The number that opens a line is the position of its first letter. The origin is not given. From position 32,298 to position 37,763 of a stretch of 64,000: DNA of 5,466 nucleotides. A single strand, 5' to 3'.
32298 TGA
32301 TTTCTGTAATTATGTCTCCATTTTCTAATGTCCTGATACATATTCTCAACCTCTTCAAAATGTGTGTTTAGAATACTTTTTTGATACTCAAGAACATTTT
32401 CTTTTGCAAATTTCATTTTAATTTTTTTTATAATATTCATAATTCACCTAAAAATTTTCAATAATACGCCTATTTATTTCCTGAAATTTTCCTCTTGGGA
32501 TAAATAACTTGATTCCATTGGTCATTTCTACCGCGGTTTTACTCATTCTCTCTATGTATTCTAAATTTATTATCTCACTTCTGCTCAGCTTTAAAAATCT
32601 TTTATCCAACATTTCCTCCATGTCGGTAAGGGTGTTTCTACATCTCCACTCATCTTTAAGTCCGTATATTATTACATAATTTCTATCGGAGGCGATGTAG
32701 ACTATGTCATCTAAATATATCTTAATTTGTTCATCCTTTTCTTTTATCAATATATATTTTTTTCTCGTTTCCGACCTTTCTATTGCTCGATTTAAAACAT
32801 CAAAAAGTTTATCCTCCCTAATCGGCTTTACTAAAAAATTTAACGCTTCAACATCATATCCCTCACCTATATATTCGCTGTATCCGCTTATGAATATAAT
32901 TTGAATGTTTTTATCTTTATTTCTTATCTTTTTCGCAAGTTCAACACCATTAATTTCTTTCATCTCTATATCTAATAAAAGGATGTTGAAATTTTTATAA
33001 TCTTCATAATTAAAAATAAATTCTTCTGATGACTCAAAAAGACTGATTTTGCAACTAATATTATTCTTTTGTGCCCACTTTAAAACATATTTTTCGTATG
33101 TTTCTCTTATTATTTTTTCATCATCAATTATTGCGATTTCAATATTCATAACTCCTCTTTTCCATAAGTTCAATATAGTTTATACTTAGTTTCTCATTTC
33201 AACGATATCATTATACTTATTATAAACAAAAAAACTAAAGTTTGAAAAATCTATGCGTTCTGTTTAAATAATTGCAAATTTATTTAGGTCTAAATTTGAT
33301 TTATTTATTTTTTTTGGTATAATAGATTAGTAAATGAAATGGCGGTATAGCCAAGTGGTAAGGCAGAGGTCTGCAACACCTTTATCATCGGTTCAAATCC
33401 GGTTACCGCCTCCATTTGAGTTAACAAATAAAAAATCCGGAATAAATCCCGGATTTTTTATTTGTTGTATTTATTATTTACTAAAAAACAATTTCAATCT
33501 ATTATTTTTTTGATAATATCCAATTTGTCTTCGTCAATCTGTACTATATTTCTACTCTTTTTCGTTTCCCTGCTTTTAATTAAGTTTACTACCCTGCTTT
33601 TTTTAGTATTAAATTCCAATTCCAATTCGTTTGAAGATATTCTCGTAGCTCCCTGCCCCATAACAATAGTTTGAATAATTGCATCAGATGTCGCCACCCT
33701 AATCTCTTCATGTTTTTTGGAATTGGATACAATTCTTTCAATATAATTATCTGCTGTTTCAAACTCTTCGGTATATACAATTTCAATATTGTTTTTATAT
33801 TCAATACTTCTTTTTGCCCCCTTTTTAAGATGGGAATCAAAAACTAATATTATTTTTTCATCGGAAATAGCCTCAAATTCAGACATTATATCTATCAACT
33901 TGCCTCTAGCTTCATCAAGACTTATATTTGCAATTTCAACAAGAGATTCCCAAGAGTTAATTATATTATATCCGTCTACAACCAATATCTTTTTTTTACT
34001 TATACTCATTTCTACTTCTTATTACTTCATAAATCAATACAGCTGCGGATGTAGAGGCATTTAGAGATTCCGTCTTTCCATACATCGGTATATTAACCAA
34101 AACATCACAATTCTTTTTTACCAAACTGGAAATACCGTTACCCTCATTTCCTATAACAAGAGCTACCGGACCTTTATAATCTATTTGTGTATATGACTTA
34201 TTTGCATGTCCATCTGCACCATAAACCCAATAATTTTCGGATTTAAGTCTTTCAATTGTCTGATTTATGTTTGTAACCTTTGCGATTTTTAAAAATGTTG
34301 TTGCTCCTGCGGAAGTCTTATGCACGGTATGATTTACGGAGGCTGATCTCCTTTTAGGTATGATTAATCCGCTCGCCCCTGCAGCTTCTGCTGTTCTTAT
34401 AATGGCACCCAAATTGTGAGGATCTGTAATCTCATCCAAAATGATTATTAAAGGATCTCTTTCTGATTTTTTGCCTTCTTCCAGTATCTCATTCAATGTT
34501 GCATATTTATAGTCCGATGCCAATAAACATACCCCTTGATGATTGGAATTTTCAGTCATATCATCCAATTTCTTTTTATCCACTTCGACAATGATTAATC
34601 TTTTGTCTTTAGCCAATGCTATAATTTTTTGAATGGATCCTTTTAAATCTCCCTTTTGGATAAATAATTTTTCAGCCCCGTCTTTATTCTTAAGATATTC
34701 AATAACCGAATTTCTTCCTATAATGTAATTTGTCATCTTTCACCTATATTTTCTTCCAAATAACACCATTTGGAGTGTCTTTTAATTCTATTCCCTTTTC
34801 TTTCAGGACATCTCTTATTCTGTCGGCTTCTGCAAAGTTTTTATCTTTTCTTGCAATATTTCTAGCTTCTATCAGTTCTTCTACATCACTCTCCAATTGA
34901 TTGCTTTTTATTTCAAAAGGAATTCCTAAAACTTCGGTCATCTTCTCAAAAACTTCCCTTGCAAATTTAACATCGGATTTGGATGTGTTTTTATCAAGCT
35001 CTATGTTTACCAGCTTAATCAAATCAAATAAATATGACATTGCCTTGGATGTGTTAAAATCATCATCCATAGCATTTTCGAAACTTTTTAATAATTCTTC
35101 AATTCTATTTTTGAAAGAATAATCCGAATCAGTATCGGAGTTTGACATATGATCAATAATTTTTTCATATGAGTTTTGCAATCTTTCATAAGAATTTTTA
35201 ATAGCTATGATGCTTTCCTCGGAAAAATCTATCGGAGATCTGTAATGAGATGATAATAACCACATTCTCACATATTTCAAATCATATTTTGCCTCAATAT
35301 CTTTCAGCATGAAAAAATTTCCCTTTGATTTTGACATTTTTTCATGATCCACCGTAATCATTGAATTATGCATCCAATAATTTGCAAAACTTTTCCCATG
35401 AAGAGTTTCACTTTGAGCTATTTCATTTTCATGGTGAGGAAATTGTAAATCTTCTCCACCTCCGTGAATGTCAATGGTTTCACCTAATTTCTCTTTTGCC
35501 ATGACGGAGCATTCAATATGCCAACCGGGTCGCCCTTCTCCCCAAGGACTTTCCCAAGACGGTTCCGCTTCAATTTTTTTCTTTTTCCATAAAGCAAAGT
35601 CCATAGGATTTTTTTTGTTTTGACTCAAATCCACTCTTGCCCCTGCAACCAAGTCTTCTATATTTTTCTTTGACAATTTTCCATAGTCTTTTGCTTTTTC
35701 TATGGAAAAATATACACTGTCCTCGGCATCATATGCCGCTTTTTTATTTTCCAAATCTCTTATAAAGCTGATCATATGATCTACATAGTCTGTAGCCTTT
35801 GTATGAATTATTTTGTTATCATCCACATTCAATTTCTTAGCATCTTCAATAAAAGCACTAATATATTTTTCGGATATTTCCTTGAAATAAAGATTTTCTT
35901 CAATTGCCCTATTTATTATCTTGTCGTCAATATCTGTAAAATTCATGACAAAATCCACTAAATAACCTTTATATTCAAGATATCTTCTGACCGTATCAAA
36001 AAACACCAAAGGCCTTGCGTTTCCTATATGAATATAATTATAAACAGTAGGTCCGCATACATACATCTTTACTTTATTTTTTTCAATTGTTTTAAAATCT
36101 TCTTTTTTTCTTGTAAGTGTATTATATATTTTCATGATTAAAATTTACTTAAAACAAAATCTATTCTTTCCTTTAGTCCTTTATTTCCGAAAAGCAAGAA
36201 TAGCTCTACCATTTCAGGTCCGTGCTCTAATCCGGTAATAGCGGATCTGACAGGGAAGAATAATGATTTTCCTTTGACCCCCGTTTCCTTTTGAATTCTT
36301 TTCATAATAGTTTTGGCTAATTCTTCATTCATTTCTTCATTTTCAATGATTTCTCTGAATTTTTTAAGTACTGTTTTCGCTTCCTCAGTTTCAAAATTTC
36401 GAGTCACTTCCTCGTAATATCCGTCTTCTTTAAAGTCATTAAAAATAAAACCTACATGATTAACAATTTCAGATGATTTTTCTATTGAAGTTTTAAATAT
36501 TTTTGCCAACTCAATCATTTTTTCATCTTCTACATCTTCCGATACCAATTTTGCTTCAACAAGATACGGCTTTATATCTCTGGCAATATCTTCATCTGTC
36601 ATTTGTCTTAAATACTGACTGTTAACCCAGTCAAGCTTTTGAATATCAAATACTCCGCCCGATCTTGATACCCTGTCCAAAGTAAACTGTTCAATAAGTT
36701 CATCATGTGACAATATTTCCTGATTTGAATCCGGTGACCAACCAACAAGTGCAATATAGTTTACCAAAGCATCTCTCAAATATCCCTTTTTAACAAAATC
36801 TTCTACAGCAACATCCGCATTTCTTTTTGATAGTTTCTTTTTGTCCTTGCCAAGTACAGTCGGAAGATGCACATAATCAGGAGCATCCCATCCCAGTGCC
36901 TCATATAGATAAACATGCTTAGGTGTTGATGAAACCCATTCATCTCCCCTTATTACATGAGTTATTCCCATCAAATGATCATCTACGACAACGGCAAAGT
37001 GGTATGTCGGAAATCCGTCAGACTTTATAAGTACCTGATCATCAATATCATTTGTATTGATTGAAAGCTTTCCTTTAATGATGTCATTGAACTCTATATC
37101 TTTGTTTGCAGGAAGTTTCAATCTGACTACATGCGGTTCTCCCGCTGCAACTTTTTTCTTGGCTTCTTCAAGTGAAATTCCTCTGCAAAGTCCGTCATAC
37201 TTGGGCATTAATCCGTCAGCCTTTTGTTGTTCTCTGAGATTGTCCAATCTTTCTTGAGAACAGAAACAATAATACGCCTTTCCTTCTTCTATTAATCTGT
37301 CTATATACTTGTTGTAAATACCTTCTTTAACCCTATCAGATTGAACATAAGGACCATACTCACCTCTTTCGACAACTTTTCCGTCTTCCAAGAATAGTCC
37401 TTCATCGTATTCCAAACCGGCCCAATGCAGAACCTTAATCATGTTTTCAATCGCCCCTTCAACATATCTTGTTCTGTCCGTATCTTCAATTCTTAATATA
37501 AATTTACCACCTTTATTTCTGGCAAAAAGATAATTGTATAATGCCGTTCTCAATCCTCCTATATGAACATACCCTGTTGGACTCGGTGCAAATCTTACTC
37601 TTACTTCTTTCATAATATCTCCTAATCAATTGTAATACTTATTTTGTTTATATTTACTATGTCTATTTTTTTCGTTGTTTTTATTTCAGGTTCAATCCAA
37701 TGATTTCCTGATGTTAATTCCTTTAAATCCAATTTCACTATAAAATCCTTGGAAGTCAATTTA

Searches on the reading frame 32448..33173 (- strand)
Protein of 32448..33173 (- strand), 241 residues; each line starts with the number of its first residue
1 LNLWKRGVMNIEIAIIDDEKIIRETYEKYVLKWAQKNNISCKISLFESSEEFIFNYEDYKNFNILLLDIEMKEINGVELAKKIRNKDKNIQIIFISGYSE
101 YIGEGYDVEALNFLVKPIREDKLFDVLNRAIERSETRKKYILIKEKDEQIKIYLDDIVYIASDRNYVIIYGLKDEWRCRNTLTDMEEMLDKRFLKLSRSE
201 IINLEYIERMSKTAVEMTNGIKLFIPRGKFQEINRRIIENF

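Call 4: search_protein_families(library=pfam, proteins=[window:32448-33173:-])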
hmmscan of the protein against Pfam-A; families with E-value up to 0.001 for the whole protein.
window:32448-33173:- (241 aa): 2 families
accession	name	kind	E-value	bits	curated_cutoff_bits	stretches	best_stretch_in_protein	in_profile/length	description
PF00072.30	Response_reg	-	4.4e-18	65.9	30.2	1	13-127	1-110/111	Response regulator receiver domain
PF04397.21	LytTR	-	3.4e-15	56.5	22.6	1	148-236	2-96/98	LytTr DNA-binding domain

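Call 23: search_protein_families(library=ncbifam, proteins=[window:32448-33173:-], max_evalue=0.00001)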
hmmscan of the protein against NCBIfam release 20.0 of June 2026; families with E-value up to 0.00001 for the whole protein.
window:32448-33173:- (241 aa): 30 families (the best 25 are shown)
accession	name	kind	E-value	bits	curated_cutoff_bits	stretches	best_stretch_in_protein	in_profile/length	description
NF010684.1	PRK14084.1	equivalog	1.3e-17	64.3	375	2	13-139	3-124/254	response regulator transcription factor LytR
NF008677.0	PRK11697.1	equivalog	3.8e-14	52.6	246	1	11-212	2-205/238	two-component system response regulator BtsR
NF006900.1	PRK09390.1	equivalog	1.8e-13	50.5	255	1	12-139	6-128/203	response regulator FixJ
NF040749.1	tetrathio_RR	equivalog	5.5e-11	42.5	290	1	37-146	20-130/191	tetrathionate respiration response regulator TtrR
NF051850.1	RespRegRprY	equivalog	8.5e-10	38.4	370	1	41-139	29-128/234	response regulator transcription factor RprY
NF051870.1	NAssimRespRegNtrX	equivalog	2e-09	36.8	600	1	12-149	3-137/452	nitrogen assimilation response regulator NtrX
NF007750.0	PRK10430.1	equivalog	2.6e-09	37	262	1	11-136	2-126/239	two-component system response regulator DcuR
NF053854.1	RespRegPhoBBctds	equivalog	2.6e-09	36.8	270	1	13-203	1-182/225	two-component system response regulator PhoB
TIGR01818.1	ntrC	equivalog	2.8e-09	36.3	558.6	1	13-148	1-132/463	nitrogen regulation protein NR(I)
NF041946.1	LuxO_transreg_Vib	equivalog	1.5e-08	33.8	800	1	37-149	17-131/463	quorum-sensing sigma-54 dependent transcriptional regulator LuxO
NF046022.1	RespRegCpdRBruc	equivalog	3.6e-08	33.4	180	1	55-101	39-85/120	cell cycle two-component system response regulator CpdR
NF008469.0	PRK11361.1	equivalog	4.1e-08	32.3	714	1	12-140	6-129/461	acetoacetate metabolism transcriptional regulator AtoC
NF008176.1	PRK10923.1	equivalog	5.8e-08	31.8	620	1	13-139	6-127/469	nitrogen regulation protein NR(I)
NF047793.1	ResRegPgtA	equivalog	9.8e-08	31.2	650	1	11-141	6-128/414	two-component system response regulator PgtA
NF008034.0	PRK10766.1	equivalog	1.8e-07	30.9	275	1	9-125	1-111/231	two-component system response regulator TorR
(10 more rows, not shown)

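Call 24: search_solved_structures(query=window:32448-33173:-, max_evalue=0.001)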
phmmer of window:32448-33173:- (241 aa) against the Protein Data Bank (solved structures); distinct sequences matched with E-value up to 0.001: 54.
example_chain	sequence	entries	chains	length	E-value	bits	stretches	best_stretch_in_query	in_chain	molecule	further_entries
6swl_A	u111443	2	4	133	5e-14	55.6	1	13-139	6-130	Two-component response regulator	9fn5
1zy2_A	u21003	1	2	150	8.4e-12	48.3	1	13-151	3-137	transcriptional regulator NtrC1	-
4l4u_A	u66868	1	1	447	6.3e-11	45.4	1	10-152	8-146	Transcriptional regulator (NtrC family)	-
1ny5_A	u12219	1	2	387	2.7e-10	43.3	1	13-152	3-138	transcriptional regulator (NtrC family)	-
3a0r_B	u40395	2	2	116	6.5e-09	38.8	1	13-127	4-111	Response regulator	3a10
3a0u_A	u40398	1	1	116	9.4e-09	38.3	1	13-127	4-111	Response regulator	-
3cu5_A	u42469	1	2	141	1e-07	35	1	9-132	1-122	Two component transcriptional regulator, AraC family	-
2qv0_A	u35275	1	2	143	2.5e-07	33.6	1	15-130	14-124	Protein mrkE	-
6swf_A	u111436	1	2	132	2.6e-07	33.6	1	12-139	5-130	Two-component response regulator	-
6m8o_A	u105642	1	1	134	2.7e-07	33.6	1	14-130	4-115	DNA-binding response regulator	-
6swb_A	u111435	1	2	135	3.2e-07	33.3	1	12-139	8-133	Two-component response regulator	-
6wsh_A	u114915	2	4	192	7e-07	32.2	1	14-147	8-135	Response regulator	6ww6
1d5w_A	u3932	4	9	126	7e-07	32.2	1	12-132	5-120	TRANSCRIPTIONAL REGULATORY PROTEIN FIXJ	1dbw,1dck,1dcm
9xzo_A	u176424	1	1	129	1.7e-06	30.9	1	12-129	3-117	De novo protein M1X0B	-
4iga_A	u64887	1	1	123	2.3e-06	30.5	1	49-130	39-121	Chemotaxis protein CheY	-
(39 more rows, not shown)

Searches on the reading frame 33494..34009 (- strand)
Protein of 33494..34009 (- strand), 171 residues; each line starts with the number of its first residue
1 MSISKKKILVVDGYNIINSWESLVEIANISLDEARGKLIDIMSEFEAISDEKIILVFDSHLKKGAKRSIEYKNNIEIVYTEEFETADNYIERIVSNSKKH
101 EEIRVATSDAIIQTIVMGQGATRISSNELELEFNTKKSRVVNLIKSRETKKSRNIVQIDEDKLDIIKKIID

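Call 4: search_protein_families(library=pfam, proteins=[window:33494-34009:-])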
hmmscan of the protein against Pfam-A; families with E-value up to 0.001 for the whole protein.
window:33494-34009:- (171 aa): 2 families
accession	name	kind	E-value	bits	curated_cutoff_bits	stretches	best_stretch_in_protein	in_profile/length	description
PF05991.17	NYN_YacP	-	3.9e-44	151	24.6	1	9-169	1-164/166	YacP-like NYN domain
PF16829.10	ATR13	-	0.00086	20.1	25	0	37-106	23-88/101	Avirulence protein ATR13, RxLR effector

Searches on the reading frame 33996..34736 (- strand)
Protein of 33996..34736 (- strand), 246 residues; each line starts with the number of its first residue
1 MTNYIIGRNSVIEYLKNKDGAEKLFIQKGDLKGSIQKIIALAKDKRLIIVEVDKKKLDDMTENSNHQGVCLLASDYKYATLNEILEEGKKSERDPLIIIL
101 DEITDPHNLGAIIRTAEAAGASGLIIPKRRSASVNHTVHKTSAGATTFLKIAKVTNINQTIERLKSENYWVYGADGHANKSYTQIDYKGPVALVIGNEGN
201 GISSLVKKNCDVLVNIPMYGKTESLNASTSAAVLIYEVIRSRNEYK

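Call 4: search_protein_families(library=pfam, proteins=[window:33996-34736:-])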
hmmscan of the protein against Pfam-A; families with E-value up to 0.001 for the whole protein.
window:33996-34736:- (246 aa): 2 families
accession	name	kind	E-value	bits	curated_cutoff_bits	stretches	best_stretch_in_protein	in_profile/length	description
PF00588.24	SpoU_methylase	-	7e-47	159.5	29.7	1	96-236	2-142/142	SpoU rRNA Methylase family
PF08032.17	SpoU_sub_bind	-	1e-18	67.9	22.8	1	4-78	1-75/76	RNA 2'-O ribose methyltransferase substrate binding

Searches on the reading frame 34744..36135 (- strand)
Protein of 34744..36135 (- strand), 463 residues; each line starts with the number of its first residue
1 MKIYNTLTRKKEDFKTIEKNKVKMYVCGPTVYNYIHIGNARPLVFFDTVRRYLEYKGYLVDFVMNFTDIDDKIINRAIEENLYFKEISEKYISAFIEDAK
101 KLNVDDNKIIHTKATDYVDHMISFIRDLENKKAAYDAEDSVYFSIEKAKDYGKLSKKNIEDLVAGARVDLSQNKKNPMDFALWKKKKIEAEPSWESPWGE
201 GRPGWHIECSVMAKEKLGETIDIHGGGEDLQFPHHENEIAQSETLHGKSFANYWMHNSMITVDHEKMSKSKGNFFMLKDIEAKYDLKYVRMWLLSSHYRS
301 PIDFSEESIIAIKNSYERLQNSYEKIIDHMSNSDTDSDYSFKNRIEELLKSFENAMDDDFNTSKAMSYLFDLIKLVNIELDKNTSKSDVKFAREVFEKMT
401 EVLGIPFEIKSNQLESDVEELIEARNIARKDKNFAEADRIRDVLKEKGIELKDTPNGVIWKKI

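Call 4: search_protein_families(library=pfam, proteins=[window:34744-36135:-])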
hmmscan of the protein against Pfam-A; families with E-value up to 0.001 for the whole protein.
window:34744-36135:- (463 aa): 6 families
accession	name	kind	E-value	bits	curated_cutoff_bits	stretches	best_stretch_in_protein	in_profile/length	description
PF01406.26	tRNA-synt_1e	-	1.1e-124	416.2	27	1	14-311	2-298/301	tRNA synthetases class I (C) catalytic domain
PF09190.17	DALR_2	-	1.6e-15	57.8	22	1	352-407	2-56/57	DALR domain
PF09334.17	tRNA-synt_1g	-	1.2e-12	47.8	20.1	2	33-149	12-128/391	tRNA synthetases class I (M)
PF01921.24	tRNA-synt_1f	-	4.2e-09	36.2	27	1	259-331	274-341/360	tRNA synthetases class I (K)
PF00133.28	tRNA-synt_1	-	1.6e-07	30.9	22.7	1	226-304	334-413/414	tRNA synthetases class I (I, L, M and V)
PF23493.1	CysS_C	-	1.1e-06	29.1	23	1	413-460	3-50/51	Cysteinyl-tRNA ligase anticodon binding domain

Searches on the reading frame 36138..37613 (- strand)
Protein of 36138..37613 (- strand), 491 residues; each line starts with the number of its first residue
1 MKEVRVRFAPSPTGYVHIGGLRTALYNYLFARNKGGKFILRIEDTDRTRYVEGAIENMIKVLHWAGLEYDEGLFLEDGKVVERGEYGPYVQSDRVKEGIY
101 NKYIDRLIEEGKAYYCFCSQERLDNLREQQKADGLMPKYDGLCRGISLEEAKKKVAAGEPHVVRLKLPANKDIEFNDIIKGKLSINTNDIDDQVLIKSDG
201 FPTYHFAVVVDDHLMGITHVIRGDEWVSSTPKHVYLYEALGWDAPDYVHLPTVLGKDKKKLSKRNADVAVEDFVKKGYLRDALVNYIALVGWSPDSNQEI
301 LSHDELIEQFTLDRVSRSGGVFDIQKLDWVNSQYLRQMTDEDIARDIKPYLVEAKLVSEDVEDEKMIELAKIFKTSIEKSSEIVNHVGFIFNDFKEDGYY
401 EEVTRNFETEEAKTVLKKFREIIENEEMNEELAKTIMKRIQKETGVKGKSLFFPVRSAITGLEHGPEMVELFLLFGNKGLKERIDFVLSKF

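Call 4: search_protein_families(library=pfam, proteins=[window:36138-37613:-])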
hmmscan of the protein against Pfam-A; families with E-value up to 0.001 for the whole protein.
window:36138-37613:- (491 aa): 2 families
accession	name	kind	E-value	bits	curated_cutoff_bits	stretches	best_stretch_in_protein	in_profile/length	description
PF00749.27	tRNA-synt_1c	-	1.6e-110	369.4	23.4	1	3-329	1-314/314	tRNA synthetases class I (E and Q), catalytic domain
PF19269.4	Anticodon_2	-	3.5e-20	73.3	23.6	1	344-486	3-139/141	Anticodon binding domain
